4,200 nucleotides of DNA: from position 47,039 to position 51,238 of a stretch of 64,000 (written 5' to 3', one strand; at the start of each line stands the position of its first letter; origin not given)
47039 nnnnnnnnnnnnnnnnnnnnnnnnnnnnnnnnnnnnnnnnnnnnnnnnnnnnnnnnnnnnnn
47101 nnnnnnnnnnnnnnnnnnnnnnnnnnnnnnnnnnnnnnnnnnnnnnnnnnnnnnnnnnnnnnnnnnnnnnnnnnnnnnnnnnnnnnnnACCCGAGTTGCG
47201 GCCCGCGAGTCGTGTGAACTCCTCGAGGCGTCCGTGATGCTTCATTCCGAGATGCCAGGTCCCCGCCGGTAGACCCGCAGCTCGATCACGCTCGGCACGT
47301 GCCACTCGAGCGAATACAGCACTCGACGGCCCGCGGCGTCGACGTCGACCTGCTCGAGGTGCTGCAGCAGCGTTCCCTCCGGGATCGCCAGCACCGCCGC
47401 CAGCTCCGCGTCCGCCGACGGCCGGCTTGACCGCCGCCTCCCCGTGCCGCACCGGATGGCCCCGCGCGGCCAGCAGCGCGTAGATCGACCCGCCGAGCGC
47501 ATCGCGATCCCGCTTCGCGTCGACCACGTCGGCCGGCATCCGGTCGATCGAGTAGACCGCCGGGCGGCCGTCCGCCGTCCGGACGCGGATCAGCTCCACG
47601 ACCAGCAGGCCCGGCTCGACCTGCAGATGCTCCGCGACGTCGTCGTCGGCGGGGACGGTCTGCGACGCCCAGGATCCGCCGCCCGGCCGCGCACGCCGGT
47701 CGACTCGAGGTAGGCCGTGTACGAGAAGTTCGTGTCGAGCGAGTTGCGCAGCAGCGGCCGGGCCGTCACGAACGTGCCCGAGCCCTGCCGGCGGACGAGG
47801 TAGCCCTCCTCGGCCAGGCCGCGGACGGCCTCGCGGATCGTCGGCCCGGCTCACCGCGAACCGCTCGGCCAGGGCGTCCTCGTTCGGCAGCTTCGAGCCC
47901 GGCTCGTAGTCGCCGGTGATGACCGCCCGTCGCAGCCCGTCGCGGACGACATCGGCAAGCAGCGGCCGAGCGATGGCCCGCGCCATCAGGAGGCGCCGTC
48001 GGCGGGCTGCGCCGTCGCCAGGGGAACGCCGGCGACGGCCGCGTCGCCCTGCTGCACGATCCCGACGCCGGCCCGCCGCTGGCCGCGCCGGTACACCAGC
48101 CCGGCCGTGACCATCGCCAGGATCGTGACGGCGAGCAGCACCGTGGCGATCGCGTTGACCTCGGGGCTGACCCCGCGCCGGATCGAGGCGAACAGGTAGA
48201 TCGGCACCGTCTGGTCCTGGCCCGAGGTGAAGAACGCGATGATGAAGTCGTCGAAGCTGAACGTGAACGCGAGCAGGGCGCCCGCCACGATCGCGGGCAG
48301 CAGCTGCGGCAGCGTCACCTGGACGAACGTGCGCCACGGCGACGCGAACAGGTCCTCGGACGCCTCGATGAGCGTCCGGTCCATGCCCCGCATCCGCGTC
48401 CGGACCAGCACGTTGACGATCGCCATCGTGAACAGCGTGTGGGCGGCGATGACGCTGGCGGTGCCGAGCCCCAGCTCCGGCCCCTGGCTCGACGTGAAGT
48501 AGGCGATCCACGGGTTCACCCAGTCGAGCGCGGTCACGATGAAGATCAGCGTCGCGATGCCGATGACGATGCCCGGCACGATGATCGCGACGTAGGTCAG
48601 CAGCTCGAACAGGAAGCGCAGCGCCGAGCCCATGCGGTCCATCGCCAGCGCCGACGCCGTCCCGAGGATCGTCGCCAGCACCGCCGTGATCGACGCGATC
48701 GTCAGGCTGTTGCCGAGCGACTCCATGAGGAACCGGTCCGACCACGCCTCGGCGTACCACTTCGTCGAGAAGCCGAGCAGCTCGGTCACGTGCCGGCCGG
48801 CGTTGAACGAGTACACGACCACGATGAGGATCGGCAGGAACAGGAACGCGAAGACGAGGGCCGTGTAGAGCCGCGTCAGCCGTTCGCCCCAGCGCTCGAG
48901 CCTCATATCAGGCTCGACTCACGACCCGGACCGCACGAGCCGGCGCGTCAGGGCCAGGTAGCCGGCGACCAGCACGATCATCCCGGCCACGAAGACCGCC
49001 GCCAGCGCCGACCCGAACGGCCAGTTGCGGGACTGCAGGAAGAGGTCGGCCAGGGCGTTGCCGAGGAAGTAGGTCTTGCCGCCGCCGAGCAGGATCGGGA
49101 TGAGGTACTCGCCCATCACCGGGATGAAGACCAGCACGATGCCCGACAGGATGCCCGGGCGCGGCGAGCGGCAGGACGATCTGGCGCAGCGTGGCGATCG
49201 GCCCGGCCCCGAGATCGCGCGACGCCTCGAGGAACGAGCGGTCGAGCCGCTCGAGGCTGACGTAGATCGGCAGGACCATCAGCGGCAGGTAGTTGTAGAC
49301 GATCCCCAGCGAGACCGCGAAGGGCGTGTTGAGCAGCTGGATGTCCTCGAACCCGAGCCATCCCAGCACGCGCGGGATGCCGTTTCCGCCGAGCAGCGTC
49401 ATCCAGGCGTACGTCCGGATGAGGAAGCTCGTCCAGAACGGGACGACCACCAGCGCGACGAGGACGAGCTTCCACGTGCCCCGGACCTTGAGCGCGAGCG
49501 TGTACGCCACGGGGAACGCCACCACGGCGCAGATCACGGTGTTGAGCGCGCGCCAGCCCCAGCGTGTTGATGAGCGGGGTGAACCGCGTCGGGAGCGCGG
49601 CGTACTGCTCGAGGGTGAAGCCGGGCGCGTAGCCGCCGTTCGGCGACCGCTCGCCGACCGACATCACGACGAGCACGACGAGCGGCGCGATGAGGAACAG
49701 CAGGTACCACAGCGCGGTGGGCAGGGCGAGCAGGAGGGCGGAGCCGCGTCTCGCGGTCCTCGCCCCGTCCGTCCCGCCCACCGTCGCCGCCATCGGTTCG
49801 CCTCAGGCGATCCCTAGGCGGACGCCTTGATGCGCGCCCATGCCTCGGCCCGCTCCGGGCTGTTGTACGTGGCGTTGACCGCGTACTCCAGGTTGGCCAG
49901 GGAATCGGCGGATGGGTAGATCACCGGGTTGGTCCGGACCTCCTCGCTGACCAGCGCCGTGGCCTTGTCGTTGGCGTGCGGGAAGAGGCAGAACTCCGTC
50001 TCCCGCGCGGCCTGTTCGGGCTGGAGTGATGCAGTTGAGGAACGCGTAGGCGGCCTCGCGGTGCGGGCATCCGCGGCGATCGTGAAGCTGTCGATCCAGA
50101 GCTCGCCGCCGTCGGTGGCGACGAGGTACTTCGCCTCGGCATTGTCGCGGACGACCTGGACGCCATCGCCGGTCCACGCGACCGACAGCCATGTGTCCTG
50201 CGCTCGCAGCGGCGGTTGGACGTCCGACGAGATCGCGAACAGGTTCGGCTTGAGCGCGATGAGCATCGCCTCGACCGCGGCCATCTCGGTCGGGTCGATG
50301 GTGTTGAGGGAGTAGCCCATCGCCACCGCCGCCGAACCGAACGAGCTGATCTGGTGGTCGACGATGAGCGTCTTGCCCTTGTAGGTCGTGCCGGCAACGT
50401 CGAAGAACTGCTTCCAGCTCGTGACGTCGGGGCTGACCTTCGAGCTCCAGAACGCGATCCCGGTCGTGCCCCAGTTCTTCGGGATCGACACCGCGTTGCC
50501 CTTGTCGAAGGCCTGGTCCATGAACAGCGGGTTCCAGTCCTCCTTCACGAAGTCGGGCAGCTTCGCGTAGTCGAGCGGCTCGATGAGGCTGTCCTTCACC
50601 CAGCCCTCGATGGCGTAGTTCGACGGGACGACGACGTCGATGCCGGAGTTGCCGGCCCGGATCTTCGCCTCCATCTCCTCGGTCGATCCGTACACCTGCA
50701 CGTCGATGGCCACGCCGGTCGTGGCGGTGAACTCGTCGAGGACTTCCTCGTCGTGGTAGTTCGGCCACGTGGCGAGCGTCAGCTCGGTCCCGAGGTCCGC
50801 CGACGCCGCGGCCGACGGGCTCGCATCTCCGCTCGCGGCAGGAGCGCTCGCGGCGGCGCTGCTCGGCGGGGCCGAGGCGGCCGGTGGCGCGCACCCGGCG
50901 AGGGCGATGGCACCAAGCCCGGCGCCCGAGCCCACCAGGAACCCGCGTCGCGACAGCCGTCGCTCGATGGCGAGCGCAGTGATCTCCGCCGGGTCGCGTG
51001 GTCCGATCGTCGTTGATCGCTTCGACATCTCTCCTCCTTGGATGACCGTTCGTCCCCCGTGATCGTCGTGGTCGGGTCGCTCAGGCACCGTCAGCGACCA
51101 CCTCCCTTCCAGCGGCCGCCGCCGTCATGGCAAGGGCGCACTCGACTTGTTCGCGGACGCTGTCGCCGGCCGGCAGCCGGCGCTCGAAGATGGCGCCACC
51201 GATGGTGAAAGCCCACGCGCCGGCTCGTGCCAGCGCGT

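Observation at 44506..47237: Candidate undescribed modification-dependent defence system: stand-alone SRA reader coupled to a nuclease-DUF2075 helicase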

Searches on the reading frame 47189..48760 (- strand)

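Call 93: search_protein_families(library=pfam, proteins=[window:47189-48760:-], max_evalue=0.001)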
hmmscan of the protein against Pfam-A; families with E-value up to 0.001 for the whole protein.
window:47189-48760:- (524 aa): 2 families
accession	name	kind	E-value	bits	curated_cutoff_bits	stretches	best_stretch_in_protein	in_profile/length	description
PF07702.18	UTRA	-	9.7e-15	55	23.8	1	366-445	13-93/141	UTRA domain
PF00392.27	GntR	-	8.3e-08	32.2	27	1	269-305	2-38/64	Bacterial regulatory proteins, gntR family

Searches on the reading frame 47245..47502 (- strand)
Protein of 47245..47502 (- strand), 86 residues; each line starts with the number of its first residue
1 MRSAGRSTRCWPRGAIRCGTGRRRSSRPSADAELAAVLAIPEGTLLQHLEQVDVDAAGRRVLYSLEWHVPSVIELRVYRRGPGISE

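Call 93: search_protein_families(library=pfam, proteins=[window:47245-47502:-], max_evalue=0.001)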
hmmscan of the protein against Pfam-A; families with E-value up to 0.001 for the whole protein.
window:47245-47502:- (86 aa): 1 family
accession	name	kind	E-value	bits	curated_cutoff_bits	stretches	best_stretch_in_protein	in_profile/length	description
PF07702.18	UTRA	-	0.00037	20.8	23.8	1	29-71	96-138/141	UTRA domain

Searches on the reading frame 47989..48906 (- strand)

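Call 93: search_protein_families(library=pfam, proteins=[window:47989-48906:-], max_evalue=0.001)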
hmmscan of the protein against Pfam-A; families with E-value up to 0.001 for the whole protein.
window:47989-48906:- (306 aa): 1 family
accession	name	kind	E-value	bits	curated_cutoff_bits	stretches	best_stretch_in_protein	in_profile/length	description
PF00528.27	BPD_transp_1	-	7e-12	45.9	26.4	1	80-277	3-180/184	Binding-protein-dependent transport system inner membrane component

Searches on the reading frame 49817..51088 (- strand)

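Call 93: search_protein_families(library=pfam, proteins=[window:49817-51088:-], max_evalue=0.001)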
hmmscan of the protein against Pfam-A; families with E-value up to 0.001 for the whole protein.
window:49817-51088:- (424 aa): 1 family
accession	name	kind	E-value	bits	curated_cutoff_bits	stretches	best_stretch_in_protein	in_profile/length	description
PF13416.11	SBP_bac_8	-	2.2e-16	60.9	27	1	116-342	2-230/279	Bacterial extracellular solute-binding protein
